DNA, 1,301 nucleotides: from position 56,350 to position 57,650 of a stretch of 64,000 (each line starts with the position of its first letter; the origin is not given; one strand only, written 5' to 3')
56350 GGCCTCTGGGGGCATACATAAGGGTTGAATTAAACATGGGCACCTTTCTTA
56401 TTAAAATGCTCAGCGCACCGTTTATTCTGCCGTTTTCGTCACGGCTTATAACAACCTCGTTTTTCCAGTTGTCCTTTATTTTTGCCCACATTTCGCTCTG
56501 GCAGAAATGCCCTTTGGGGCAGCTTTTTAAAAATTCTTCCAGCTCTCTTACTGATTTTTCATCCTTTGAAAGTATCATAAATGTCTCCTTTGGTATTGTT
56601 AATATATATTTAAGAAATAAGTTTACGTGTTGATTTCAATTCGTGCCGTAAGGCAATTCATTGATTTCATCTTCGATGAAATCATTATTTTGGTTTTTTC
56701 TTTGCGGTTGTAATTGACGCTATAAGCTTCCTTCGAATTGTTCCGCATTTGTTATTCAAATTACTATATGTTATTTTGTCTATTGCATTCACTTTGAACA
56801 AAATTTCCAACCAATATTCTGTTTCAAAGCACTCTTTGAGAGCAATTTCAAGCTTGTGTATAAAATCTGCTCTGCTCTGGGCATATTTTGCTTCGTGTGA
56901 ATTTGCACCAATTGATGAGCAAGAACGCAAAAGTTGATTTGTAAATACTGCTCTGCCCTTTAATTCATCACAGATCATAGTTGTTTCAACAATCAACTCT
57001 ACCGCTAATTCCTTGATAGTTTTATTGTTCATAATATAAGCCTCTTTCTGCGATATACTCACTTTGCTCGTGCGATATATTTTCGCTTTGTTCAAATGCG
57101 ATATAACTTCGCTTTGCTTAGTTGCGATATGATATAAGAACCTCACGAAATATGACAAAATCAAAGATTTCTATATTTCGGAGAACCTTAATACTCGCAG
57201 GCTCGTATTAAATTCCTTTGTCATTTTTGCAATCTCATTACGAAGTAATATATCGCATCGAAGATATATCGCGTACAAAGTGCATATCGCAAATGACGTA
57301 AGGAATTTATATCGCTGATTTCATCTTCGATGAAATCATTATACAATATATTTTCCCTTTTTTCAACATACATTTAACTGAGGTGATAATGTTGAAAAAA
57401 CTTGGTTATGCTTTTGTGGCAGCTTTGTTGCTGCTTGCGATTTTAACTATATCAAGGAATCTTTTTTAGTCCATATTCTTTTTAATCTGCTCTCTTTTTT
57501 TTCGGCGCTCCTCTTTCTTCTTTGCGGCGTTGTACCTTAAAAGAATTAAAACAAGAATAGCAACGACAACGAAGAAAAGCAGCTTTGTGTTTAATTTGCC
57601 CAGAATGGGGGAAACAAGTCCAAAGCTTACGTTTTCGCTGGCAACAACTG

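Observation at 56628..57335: Four-helix-bundle (23S-IVS/Avd-like) gene in a 700 bp cassette bounded by 42 bp direct repeats with perfect hairpins and containing inverted GCGATAT iteron arrays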

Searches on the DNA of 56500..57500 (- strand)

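Call 24: search_rna_families(source=window, start=56500, end=57500, threshold=evalue, max_evalue=10)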
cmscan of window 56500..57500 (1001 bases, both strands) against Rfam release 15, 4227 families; matches with E-value up to 10: 6.
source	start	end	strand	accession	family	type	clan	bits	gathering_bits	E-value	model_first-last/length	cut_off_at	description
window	56680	56752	-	RF01726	SAM-II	Cis-reg; riboswitch;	-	25.2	44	0.027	1-60/60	no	SAM-II riboswitch aptamer (SAM-II long loop)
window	57227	57292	-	RF01706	Gut-1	Gene; sRNA;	-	22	50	0.13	1-77/77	no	Gut-1 RNA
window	57287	57387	+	RF00049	SNORD36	Gene; snRNA; snoRNA; CD-box;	CL00051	18.3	30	7.1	1-77/77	no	Small nucleolar RNA SNORD36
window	56531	56598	-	RF00179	GAIT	Cis-reg;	-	18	37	3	1-71/71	no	GAIT element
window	57122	57200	-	RF03864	mir-BART9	Gene; miRNA;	-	16.5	50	5.2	1-88/88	no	mir-BART9 microRNA precursor family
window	56966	57037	-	RF00571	SNORD65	Gene; snRNA; snoRNA; CD-box;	CL00057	13.1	41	8.6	1-73/73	no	Small nucleolar RNA SNORD65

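Call 25: search_rna_families(sources=[L006, L009, L014, L023, L036, L044, L065, L072, L001, L083], threshold=evalue, max_evalue=1, show_alignments=3)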
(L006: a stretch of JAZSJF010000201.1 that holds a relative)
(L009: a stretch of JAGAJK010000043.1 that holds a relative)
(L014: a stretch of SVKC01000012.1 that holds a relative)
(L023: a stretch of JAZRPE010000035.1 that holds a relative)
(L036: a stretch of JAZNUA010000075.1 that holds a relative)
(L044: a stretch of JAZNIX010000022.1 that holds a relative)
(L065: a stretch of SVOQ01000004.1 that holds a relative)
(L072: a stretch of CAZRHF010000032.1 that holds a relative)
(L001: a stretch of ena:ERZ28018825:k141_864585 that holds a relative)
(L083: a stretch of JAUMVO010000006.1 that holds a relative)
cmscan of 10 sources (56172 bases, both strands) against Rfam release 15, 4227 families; matches with E-value up to 1: 8.
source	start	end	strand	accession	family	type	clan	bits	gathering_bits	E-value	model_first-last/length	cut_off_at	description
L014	2810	2884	+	RF01706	Gut-1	Gene; sRNA;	-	41.6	50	8e-05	1-77/77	no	Gut-1 RNA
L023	2807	2881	+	RF01706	Gut-1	Gene; sRNA;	-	41.2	50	0.00011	1-77/77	no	Gut-1 RNA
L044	2820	2897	+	RF01706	Gut-1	Gene; sRNA;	-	34.1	50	0.0065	1-77/77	no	Gut-1 RNA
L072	511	584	+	RF01706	Gut-1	Gene; sRNA;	-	30.2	50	0.062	1-77/77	no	Gut-1 RNA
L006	2810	2884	+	RF01706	Gut-1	Gene; sRNA;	-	26.5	50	0.55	1-77/77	no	Gut-1 RNA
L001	35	100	-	RF02837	anti-hemB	Gene; sRNA;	-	23.9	49.5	0.23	1-81/81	no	Burkholderia RNA 7 (anti-hemB)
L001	1207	1270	+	RF01938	mir-1251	Gene; miRNA;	-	23.6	81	0.64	1-66/66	no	mir-1251 microRNA precursor family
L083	5761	6125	+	RF02225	sX6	Gene; sRNA;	-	20.3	40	0.36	1-342/342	no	Proteobacterial sRNA sX6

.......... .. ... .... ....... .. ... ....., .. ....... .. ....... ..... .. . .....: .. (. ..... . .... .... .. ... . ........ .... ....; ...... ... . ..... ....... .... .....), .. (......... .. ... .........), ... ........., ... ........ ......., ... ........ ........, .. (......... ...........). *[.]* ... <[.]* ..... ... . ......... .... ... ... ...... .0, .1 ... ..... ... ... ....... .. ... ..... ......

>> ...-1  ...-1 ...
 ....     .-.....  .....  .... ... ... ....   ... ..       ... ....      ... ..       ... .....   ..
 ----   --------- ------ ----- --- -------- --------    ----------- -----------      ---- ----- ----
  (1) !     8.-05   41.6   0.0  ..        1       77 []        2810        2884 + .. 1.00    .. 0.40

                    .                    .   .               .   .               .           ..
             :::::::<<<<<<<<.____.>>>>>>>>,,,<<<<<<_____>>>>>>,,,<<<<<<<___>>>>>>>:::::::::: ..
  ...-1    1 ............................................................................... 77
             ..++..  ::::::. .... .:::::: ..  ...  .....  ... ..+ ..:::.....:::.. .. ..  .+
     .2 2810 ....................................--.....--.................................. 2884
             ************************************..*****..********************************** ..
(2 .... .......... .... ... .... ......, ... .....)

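Call 81: search_rna_families(sources=[L169, L170, L171, L172, L173, L174, L034], threshold=evalue, max_evalue=0.01, show_alignments=2)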
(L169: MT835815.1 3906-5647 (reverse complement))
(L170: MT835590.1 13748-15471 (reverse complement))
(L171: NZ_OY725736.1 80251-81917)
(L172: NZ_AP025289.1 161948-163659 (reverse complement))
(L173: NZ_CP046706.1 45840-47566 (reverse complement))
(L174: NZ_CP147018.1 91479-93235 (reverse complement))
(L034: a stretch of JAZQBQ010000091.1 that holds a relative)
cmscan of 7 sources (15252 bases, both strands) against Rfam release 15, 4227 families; matches with E-value up to 0.01: 3.
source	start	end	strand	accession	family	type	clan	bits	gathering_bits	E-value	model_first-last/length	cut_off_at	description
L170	487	559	+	RF01706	Gut-1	Gene; sRNA;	-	65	50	2.8e-11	1-77/77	no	Gut-1 RNA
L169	363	436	+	RF00005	tRNA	Gene; tRNA;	CL00001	63.6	29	4.3e-12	1-71/71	no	tRNA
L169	474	544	+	RF01706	Gut-1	Gene; sRNA;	-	59.1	50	8.3e-10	1-77/77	no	Gut-1 RNA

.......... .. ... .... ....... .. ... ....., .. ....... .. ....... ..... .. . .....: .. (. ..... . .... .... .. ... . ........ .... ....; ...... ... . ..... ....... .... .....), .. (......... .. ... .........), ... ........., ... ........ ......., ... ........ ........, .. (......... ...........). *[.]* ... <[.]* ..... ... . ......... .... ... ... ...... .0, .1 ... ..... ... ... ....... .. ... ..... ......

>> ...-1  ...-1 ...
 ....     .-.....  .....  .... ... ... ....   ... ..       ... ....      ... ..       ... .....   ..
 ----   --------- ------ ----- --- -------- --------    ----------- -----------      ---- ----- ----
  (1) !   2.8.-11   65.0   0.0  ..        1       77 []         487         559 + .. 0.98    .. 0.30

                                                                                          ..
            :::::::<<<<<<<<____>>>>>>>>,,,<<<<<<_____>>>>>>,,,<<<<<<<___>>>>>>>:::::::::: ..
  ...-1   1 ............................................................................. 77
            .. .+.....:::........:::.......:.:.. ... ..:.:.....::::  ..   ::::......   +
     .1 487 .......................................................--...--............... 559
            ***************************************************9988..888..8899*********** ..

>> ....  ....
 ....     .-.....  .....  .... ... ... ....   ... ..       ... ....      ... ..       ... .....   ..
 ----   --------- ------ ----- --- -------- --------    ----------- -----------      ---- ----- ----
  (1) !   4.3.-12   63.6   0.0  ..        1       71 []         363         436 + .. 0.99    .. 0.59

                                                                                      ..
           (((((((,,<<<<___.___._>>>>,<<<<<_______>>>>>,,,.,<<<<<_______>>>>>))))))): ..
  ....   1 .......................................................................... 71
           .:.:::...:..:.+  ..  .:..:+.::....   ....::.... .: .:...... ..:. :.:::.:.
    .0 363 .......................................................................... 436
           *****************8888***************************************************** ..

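Call 94: build_rna_model(alignment_id=A2, structure=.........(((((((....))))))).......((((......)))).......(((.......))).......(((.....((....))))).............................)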
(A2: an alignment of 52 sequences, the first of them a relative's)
Model R1 built from alignment A2 (52 sequences, 123 columns); structure: as given.
model positions 109; base pairs 19; branch points 3; effective number of sequences 1.62; information 0.59 bits per position. Calibrated on 0.2 Mb of random sequence (short: E-values are rough).
structure used (alignment columns):
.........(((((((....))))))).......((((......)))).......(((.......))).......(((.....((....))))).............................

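Call 95: search_with_rna_model(model_id=R1, source=window, max_evalue=10, show_alignments=2)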
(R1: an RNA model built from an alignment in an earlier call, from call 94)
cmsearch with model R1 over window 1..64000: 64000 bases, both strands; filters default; matches with E-value up to 10: 3.
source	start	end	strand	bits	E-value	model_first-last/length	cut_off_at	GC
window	57215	57317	-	68.5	2.8e-12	1-109/109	no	0.36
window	57048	57181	+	26.1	0.0028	1-109/109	no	0.35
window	57124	57181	-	15.9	0.41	1-109/109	no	0.31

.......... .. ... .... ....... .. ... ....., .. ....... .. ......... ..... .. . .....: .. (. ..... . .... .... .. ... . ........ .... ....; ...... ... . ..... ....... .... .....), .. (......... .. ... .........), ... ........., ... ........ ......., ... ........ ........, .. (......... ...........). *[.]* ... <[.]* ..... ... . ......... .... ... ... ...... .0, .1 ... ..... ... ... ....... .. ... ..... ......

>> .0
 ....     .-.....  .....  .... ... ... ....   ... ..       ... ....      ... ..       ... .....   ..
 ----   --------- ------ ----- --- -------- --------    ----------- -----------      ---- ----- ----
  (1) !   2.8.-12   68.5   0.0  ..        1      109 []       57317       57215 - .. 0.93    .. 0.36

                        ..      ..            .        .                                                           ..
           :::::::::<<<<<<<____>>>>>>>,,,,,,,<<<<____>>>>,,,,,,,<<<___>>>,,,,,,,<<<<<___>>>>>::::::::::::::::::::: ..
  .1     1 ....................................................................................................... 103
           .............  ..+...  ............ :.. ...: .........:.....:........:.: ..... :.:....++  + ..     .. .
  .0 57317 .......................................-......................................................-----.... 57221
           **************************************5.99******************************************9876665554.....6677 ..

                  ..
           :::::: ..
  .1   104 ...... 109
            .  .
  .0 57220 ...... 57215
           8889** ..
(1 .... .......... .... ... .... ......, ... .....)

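Call 96: search_with_rna_model(model_id=R1, sources=[window, L001, L004, L005, L006, L008, L009, L012, L013, L014, L015, L016, L017, L018, L019, L020, L021, L022, L023, L024, L025, L026, L027, L028, L029, L030, L031, L032, L033, L034, L035, L037, L039, L040, L041, L042, L043, L044, L045, L046, L047, L048, L049, L050, L051, L052, L053, L054, L055, L056, L057, L058, L060, L062, L063, L064, L066, L068, L069, L070, L071, L072, L073, L074, L075, L076, L077, L078, L080, L082, L169, L170], max_evalue=0.00001, make_alignment=true)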
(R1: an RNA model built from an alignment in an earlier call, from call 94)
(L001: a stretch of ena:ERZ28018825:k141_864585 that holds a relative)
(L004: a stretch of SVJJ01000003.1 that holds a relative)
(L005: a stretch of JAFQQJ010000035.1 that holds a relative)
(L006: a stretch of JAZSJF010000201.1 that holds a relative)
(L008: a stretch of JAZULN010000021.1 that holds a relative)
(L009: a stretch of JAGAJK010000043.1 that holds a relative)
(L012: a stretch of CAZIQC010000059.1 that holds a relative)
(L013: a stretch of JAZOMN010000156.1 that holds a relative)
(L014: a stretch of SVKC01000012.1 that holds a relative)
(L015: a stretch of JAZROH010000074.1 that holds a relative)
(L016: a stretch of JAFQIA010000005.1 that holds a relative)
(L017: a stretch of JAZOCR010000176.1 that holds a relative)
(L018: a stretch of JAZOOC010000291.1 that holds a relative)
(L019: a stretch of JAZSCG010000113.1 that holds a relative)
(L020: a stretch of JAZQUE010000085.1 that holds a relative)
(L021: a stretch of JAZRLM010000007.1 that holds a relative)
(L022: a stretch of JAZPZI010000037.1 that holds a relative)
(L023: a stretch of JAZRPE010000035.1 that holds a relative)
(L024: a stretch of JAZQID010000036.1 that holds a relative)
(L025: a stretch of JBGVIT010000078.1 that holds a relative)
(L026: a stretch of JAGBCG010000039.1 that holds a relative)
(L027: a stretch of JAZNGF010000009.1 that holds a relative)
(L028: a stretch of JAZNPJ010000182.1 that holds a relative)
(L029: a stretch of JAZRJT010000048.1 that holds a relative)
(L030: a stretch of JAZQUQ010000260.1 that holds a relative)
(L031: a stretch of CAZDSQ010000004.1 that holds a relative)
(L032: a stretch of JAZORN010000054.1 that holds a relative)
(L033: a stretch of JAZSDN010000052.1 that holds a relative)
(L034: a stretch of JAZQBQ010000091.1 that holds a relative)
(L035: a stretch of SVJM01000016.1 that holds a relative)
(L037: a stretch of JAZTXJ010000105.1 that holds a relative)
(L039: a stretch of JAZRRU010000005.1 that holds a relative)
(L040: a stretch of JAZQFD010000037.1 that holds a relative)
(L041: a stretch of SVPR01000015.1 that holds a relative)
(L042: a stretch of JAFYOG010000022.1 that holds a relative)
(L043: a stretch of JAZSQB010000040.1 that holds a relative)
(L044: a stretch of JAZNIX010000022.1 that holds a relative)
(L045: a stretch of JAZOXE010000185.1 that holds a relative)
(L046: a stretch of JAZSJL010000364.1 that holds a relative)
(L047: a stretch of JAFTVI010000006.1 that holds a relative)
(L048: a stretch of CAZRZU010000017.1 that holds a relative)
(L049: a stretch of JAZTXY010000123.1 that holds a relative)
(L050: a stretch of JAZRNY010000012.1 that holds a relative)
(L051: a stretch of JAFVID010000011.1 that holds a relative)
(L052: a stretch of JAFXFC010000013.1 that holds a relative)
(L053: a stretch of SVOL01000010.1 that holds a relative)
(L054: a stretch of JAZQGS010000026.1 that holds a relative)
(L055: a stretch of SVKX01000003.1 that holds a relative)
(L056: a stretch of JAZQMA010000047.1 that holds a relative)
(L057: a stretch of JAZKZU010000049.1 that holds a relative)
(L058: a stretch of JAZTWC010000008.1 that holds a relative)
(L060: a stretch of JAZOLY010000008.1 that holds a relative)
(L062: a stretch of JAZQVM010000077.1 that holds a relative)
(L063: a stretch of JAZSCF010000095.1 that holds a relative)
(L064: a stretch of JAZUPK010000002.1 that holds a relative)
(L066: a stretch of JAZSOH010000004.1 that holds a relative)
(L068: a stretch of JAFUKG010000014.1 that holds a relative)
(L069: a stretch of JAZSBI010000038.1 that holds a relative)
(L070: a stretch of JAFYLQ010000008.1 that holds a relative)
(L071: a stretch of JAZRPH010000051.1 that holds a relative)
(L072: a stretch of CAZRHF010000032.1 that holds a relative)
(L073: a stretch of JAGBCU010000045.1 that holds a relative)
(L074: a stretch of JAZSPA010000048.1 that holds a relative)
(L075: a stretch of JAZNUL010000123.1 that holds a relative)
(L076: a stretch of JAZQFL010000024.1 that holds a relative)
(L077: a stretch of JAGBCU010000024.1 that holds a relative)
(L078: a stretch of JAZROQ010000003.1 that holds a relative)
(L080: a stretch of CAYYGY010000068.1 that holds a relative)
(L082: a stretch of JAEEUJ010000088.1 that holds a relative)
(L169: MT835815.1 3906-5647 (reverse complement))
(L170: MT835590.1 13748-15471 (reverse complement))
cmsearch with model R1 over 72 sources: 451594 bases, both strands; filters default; matches with E-value up to 0.00001: 88.
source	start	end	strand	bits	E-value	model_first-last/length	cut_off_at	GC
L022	2809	2917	+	131.9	7.3e-25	1-109/109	no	0.39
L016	2803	2912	+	128.4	4.2e-24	1-109/109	no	0.42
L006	2810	2919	+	127.8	5.5e-24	1-109/109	no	0.41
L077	2807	2914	+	126.9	8.5e-24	1-109/109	no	0.43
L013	2806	2914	+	126.2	1.2e-23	1-109/109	no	0.39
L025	2805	2911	+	125.8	1.5e-23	1-109/109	no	0.41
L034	1387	1496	+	125.5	1.7e-23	1-109/109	no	0.42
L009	2810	2919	+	125.4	1.7e-23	1-109/109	no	0.4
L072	511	620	+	125.3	1.9e-23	1-109/109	no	0.48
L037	2814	2921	+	122.9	6e-23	1-109/109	no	0.39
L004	2803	2911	+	122.7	6.5e-23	1-109/109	no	0.42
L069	2808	2915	+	121.2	1.4e-22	1-109/109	no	0.43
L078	2810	2916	+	120.6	1.9e-22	1-109/109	no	0.39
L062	2808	2915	+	119.7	2.9e-22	1-109/109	no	0.44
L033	2806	2912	+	119.3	3.6e-22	1-109/109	no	0.39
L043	162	270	+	118.8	4.5e-22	1-109/109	no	0.38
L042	85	193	+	118.8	4.5e-22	1-109/109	no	0.45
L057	2811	2918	+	116.8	1.2e-21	1-109/109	no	0.44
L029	751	858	+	116.7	1.2e-21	1-109/109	no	0.42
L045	2061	2165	+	112.8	8.4e-21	1-109/109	no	0.5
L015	2802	2911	+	112.6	9.1e-21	1-109/109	no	0.41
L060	2814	2918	+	112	1.2e-20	1-109/109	no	0.36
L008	2805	2914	+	111.9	1.3e-20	1-109/109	no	0.39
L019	1019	1125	+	111.8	1.3e-20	1-109/109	no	0.41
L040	2810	2912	+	111.7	1.4e-20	1-109/109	no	0.43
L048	2734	2843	+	111.2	1.9e-20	1-109/109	no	0.44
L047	2809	2910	+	110.2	3e-20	1-109/109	no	0.41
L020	693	828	+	109.5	4.2e-20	1-109/109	no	0.37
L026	2801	2911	+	109.3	4.6e-20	1-109/109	no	0.41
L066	2813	2918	+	109.1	5e-20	1-109/109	no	0.35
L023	2807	2916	+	108.1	8.3e-20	1-109/109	no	0.39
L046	1435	1539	+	107.4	1.2e-19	1-109/109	no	0.41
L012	2801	2912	+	107.1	1.4e-19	1-109/109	no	0.46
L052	2783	2885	+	106.8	1.6e-19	1-109/109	no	0.41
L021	2808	2913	+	106.3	1.9e-19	1-109/109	no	0.42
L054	2805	2915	+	106.2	2.1e-19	1-109/109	no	0.39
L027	2815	2917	+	105.8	2.5e-19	1-109/109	no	0.41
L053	2811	2915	+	105.3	3.2e-19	1-109/109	no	0.37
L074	2816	2920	+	105.3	3.3e-19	1-109/109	no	0.47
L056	2808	2913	+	105.2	3.4e-19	1-109/109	no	0.44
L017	2802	2911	+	105.1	3.5e-19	1-109/109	no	0.38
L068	2808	2910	+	104.8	4.2e-19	1-109/109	no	0.4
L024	2800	2907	+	104.5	4.8e-19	1-109/109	no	0.42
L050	2810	2915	+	103.7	7.2e-19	1-109/109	no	0.29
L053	4986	5090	+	103.5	7.7e-19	1-109/109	no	0.38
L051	2793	2897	+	102.3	1.4e-18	1-109/109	no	0.36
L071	2814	2917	+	102.1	1.5e-18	1-109/109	no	0.42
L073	2809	2913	+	102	1.6e-18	1-109/109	no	0.44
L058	2804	2909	+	101.8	1.8e-18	1-109/109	no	0.5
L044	2820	2926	+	101.5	2e-18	1-109/109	no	0.49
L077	3588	3696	+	101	2.6e-18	1-109/109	no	0.44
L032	2812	2913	+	101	2.6e-18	1-109/109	no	0.41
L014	2810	2918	+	100.9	2.8e-18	1-109/109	no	0.38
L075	2819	2921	+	100.8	2.9e-18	1-109/109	no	0.38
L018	2740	2843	+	100.6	3.1e-18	1-109/109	no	0.4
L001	2809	2913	+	100.2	4e-18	1-109/109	no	0.41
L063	2784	2919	+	100.1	4.1e-18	1-109/109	no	0.32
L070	1509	1615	+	100.1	4.1e-18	1-109/109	no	0.41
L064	2785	2919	+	100.1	4.2e-18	1-109/109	no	0.32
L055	2814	2918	+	99.5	5.5e-18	1-109/109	no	0.47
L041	2816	2920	+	96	3.1e-17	1-109/109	no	0.35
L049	2803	2913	+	94.8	5.4e-17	1-109/109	no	0.41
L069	3347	3454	+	93.2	1.2e-16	1-109/109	no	0.41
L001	3371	3474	+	91.5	2.7e-16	1-109/109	no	0.4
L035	2806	2914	+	91.4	2.9e-16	1-109/109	no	0.43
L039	2804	2913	+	89.9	5.9e-16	1-109/109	no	0.48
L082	2665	2804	+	89.6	6.8e-16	1-109/109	no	0.4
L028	2779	2915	+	89.6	6.9e-16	1-109/109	no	0.38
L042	2064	2171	+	89.5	7.2e-16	1-109/109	no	0.5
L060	3378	3485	+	83.9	1.1e-14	1-109/109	no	0.38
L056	3355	3460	+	76.2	4.9e-13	1-109/109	no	0.45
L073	3354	3458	+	71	6.1e-12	1-109/109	no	0.46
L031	1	134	+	70.8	6.7e-12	1-109/109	no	0.37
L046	1977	2081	+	68.7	1.8e-11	1-109/109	no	0.4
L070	2057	2160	+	68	2.6e-11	1-109/109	no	0.44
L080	2907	2995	+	65.8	7.5e-11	1-109/109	no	0.36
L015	3905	4007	+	63.8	2.1e-10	1-109/109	no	0.44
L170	487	595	+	60.9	8.3e-10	1-109/109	no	0.3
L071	6244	6347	+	59.9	1.4e-09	1-109/109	no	0.42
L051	3381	3485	+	52.9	4.2e-08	1-109/109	no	0.38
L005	2909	3013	-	51.1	9.9e-08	1-109/109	no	0.39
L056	2845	2988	-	48.4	3.7e-07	1-109/109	no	0.39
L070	1546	1690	-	45.5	1.6e-06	1-109/109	no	0.37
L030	2878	2970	+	45.4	1.6e-06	1-109/109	no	0.58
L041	2818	2988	-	44.1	3.1e-06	1-109/109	no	0.37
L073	2846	2988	-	43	5.3e-06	1-109/109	no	0.41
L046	1476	1588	-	42.8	5.8e-06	1-109/109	no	0.39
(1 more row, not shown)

Alignment A3: 88 matches aligned to the model, 233 columns, each read 5' to 3' on its own strand. Consensus structure (alignment columns), stored with it:
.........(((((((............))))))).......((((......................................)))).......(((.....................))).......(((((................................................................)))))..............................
